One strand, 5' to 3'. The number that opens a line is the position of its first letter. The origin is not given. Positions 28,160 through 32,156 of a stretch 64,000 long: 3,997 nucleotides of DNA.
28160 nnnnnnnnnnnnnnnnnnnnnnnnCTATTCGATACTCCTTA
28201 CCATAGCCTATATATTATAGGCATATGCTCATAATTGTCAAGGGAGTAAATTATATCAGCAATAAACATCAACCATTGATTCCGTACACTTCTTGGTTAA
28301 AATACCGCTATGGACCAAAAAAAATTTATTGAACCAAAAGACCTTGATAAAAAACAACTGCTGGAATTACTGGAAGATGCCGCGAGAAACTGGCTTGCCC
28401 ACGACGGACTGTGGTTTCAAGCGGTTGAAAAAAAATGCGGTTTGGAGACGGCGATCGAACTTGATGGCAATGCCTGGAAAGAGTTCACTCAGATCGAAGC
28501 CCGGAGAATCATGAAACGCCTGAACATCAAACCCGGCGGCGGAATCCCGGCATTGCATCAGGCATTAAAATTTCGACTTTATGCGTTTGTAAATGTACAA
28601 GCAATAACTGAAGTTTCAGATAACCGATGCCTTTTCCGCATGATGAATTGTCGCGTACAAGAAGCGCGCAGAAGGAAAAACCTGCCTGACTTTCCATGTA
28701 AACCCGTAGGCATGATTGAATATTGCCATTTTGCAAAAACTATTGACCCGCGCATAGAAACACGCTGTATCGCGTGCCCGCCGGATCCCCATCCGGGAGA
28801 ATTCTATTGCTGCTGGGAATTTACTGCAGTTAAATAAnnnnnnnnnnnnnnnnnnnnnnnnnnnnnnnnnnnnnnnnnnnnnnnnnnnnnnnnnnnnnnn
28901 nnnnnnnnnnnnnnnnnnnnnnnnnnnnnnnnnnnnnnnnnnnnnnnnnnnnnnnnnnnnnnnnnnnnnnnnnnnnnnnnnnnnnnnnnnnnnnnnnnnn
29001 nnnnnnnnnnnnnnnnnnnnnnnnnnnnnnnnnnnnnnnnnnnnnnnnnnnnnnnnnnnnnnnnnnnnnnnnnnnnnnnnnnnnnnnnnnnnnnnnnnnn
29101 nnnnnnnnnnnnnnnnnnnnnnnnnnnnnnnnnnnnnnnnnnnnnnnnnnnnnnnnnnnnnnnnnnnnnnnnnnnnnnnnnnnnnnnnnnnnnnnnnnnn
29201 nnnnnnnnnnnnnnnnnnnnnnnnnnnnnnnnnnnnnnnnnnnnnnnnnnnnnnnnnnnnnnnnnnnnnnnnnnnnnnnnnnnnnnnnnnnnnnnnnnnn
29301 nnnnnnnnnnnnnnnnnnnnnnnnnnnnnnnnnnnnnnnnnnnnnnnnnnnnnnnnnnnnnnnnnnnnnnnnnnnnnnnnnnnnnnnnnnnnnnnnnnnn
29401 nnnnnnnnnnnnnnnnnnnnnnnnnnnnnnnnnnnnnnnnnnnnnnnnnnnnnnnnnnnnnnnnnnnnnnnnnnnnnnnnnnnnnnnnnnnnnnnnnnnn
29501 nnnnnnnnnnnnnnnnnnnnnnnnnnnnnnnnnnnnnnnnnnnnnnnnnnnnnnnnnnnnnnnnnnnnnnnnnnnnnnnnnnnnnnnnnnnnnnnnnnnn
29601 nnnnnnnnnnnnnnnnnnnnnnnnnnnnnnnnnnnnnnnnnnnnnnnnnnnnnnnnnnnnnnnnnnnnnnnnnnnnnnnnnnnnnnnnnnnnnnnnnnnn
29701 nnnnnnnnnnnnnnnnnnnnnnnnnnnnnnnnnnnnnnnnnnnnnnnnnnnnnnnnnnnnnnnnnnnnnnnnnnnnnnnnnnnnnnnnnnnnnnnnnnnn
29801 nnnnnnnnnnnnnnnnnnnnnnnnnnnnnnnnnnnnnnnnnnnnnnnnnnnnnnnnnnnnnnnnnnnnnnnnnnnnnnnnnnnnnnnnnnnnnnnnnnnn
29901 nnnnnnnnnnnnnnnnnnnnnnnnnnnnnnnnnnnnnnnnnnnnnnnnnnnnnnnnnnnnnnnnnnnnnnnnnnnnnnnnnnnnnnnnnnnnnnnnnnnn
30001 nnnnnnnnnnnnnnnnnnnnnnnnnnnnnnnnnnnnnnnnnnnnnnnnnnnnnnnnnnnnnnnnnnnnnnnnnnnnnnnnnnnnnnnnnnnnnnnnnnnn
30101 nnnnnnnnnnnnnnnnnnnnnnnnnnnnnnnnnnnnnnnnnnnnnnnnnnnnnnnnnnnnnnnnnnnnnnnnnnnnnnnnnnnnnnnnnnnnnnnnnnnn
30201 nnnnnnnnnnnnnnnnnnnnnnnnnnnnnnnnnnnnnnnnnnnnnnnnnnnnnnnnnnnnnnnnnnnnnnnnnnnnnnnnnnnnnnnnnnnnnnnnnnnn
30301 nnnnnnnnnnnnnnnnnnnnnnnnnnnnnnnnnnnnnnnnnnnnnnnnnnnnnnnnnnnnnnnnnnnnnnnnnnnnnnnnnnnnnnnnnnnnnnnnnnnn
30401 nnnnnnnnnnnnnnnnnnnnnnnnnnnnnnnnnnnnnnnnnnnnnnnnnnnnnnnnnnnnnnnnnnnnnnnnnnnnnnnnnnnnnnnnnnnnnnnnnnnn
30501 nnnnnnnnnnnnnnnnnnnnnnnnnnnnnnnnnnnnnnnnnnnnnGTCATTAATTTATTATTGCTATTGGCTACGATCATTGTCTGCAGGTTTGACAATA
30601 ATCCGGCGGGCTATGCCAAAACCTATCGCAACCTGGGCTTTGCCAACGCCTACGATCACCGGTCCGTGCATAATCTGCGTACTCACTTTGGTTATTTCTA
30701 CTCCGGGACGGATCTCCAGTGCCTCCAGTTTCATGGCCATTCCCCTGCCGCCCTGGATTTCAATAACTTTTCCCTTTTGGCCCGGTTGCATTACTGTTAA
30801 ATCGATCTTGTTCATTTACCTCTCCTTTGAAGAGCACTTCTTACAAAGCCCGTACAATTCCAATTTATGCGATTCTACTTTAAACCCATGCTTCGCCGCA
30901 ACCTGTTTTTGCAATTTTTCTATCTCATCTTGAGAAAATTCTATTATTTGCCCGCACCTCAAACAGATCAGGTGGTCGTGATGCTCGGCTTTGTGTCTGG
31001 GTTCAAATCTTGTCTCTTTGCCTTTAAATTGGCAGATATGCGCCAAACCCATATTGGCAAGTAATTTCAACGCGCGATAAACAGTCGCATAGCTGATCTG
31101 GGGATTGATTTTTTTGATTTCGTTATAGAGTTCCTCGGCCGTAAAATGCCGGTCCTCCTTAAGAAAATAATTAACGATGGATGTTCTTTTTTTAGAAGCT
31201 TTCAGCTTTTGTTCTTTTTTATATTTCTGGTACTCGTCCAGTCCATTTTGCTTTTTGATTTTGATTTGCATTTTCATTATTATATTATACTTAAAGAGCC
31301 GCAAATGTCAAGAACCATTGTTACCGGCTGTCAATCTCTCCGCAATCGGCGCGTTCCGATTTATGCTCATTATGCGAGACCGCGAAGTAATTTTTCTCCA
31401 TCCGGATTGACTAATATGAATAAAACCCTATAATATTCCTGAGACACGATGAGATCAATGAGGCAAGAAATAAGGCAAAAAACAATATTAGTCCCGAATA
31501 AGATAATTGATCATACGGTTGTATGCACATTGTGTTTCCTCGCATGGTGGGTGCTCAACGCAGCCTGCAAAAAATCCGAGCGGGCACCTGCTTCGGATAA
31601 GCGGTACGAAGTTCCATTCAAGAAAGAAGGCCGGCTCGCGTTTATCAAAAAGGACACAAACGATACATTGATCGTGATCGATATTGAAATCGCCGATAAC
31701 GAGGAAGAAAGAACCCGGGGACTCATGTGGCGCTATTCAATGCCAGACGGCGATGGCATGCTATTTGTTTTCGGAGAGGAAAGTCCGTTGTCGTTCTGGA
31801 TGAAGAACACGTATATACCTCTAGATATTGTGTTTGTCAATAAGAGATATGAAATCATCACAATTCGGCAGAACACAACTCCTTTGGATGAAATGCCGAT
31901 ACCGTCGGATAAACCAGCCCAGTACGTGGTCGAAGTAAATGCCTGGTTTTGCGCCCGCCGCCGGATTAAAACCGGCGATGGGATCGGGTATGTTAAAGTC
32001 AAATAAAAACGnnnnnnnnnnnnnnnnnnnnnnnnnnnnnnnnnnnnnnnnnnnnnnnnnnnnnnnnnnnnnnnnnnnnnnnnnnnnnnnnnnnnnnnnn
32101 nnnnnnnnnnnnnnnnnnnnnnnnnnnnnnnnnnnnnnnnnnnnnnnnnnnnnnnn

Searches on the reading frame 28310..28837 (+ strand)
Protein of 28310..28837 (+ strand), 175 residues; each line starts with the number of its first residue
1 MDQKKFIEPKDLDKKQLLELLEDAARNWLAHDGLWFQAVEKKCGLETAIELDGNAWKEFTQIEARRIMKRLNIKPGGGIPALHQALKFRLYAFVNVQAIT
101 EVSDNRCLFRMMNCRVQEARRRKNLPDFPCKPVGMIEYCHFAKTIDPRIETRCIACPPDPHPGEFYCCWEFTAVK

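Call 7: search_protein_families(library=pfam, proteins=[window:28310-28837:+])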
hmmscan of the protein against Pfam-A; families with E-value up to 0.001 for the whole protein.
window:28310-28837:+ (175 aa): 1 family
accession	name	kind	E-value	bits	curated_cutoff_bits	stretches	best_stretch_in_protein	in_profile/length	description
PF19620.4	DUF6125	-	3.2e-84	281.3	27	1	11-172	2-163/164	Family of unknown function (DUF6125)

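Call 16: search_protein_families(library=ncbifam, proteins=[window:28310-28837:+], max_evalue=0.001)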
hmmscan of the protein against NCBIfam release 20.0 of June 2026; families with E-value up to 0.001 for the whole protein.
window:28310-28837:+ (175 aa): 0 families

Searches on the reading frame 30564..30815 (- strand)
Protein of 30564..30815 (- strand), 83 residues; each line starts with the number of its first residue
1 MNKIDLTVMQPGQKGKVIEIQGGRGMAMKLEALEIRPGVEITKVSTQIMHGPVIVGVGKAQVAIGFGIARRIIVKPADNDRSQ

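Call 6: search_protein_families(library=pfam, proteins=[window:30564-30815:-])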
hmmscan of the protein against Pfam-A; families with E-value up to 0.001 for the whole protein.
window:30564-30815:- (83 aa): 1 family
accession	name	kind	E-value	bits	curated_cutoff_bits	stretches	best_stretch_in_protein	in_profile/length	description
PF04023.20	FeoA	-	1.2e-14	54.6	23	1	6-76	3-74/74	FeoA domain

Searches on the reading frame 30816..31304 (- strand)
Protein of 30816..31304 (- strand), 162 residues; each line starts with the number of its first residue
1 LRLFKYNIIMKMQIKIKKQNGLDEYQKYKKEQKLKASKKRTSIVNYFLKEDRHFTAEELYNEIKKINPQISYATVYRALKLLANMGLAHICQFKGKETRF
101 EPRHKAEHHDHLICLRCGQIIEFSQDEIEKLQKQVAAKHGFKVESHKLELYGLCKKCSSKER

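Call 6: search_protein_families(library=pfam, proteins=[window:30816-31304:-])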
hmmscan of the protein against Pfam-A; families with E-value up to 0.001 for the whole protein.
window:30816-31304:- (162 aa): 2 families
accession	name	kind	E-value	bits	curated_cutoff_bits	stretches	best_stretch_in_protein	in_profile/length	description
PF01475.25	FUR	-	2.6e-40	137.8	23.1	1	32-151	2-121/121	Ferric uptake regulator family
PF24227.1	DUF7443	-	0.00086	19.3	27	0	115-134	21-40/58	Domain of unknown function (DUF7443)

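Call 9: search_protein_families(library=ncbifam, proteins=[window:30816-31304:-], max_evalue=0.001)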
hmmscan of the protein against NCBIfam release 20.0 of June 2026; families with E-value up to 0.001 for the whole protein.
window:30816-31304:- (162 aa): 11 families
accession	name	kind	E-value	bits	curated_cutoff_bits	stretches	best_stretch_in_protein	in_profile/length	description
NF051892.1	TransRegFurBacil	equivalog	1.7e-30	106.1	220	1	22-161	5-147/149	ferric iron uptake transcriptional regulator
NF051891.1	TransRegFurHelico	equivalog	1e-29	103.3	200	1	22-159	11-147/148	ferric iron uptake transcriptional regulator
NF006999.0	PRK09462.1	equivalog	2.1e-29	102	146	1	28-160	7-139/148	ferric iron uptake transcriptional regulator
NF052545.1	TransRegPerRClab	equivalog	6.6e-26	91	180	1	25-160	4-137/138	transcriptional regulator PerR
NF047406.1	TransRegPerRTherm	equivalog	5.6e-19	68.6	200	1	37-160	7-128/130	manganese-dependent transcriptional regulator PerR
NF008646.0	PRK11639.1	equivalog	8.7e-15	54.8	167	1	16-159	4-148/171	zinc uptake transcriptional repressor Zur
NF047462.1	FUR_perox_PerRA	exception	3.6e-13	50.2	200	1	25-137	5-116/142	peroxide-responsive transcriptional repressor PerRA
NF045678.1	TransRegIrrA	equivalog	4.3e-13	49.4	150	1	29-144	13-126/138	iron response transcriptional regulator IrrA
NF045677.1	FeRespRegIrr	equivalog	1.6e-12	47.6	170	1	30-128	5-102/127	Fur family transcriptional regulator Irr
NF047461.1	FUR_perox_PerRB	exception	3.3e-07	30.3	250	1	22-95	14-87/143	peroxide-responsive transcriptional repressor PerRB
NF033577.2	transpos_IS481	equivalog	0.00027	20.5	224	1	17-107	40-130/284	IS481 family transposase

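Call 66: search_solved_structures(query=window:30816-31277:-, max_evalue=0.001, show_alignments=3)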
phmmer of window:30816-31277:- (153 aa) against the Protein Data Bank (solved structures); distinct sequences matched with E-value up to 0.001: 26.
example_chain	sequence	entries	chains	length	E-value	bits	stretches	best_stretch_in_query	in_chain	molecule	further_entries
6d57_A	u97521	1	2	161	1.1e-27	100.4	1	13-151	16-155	Ferric uptake regulation protein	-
4ets_A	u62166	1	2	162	1.2e-27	100.2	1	13-151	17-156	Ferric uptake regulation protein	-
8j6w_A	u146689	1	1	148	5.4e-27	98.1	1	21-149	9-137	Ferric uptake regulation protein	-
2w57_A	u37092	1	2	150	1.3e-25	93.6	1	21-147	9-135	FERRIC UPTAKE REGULATION PROTEIN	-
5fd5_A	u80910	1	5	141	1.4e-24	90.3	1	21-146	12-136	Ferric uptake regulation protein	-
5fd6_A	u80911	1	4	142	1.4e-24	90.3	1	21-146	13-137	Ferric uptake regulation protein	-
2xig_A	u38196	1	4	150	2.1e-22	83.2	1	19-152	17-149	FERRIC UPTAKE REGULATION PROTEIN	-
4raz_A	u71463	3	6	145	5.4e-22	81.9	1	23-144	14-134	DNA-binding transcriptional dual regulator of siderophore biosynthesis and transport(Fur f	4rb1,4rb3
4ray_A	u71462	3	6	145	1.1e-21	80.9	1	25-144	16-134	DNA-binding transcriptional dual regulator of siderophore biosynthesis and transport(Fur f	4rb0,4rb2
2fe3_A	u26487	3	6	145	1.8e-21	80.2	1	17-152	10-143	Peroxide operon regulator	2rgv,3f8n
9ire_A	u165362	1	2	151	3.3e-21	79.3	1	23-152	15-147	Ferric uptake regulation protein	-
2o03_A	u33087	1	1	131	5.9e-20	75.3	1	26-150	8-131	probable Zinc uptake regulation protein FurB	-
5nbc_A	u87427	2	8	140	1.1e-19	74.4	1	21-151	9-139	Ferric uptake regulation protein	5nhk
1mzb_A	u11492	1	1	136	3.5e-19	72.8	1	24-146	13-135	ferric uptake regulation protein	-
3mwm_A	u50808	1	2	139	9.2e-18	68.2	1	26-150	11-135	Putative metal uptake regulation protein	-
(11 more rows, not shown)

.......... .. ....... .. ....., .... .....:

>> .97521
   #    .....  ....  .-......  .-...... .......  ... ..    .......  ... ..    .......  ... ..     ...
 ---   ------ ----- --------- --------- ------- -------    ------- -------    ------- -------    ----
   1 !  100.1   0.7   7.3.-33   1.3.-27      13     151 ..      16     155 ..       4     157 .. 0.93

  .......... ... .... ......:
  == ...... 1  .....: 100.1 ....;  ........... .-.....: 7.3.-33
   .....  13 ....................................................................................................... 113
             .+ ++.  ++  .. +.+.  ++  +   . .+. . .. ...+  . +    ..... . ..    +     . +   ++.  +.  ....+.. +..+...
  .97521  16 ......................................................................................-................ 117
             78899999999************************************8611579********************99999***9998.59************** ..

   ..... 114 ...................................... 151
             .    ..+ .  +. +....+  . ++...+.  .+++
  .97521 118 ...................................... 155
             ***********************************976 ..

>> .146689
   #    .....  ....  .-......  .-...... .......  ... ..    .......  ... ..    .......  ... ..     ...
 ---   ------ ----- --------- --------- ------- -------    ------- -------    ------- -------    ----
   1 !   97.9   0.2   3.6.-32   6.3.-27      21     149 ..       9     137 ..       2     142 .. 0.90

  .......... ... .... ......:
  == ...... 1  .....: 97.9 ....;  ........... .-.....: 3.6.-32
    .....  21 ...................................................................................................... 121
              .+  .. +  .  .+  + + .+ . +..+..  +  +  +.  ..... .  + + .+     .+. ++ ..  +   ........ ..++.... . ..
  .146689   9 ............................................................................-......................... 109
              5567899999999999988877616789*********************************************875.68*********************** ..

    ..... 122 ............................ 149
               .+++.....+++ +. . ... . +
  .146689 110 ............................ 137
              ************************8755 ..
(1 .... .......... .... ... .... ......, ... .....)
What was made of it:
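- A canonical Fur already sits beside feoAB (calls 6, 66). Fur1 is a textbook Fur: HHDH motif, Glu ligand, C. jejuni Fur 100 bits and E. coli Fur 98 bits (call 66).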

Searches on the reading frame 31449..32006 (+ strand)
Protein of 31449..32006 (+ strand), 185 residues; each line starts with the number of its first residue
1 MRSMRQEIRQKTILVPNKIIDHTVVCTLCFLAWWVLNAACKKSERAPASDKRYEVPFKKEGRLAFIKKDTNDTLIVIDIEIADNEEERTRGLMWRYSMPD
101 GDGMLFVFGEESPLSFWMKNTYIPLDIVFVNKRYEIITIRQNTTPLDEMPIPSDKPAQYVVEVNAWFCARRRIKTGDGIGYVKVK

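Call 6: search_protein_families(library=pfam, proteins=[window:31449-32006:+])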
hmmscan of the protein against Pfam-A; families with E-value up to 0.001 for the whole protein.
window:31449-32006:+ (185 aa): 1 family
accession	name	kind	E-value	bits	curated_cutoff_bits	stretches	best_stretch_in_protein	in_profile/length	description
PF02643.20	DUF192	-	3.9e-31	107.5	27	1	77-179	1-94/96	Uncharacterized ACR, COG1430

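Call 16: search_protein_families(library=ncbifam, proteins=[window:31449-32006:+], max_evalue=0.001)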
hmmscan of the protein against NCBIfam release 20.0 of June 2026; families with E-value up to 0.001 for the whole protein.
window:31449-32006:+ (185 aa): 1 family
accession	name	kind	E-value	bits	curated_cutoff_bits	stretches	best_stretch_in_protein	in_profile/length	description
NF002996.0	PRK03760.1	equivalog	6.4e-07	29.3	146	1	68-183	6-118/121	hypothetical protein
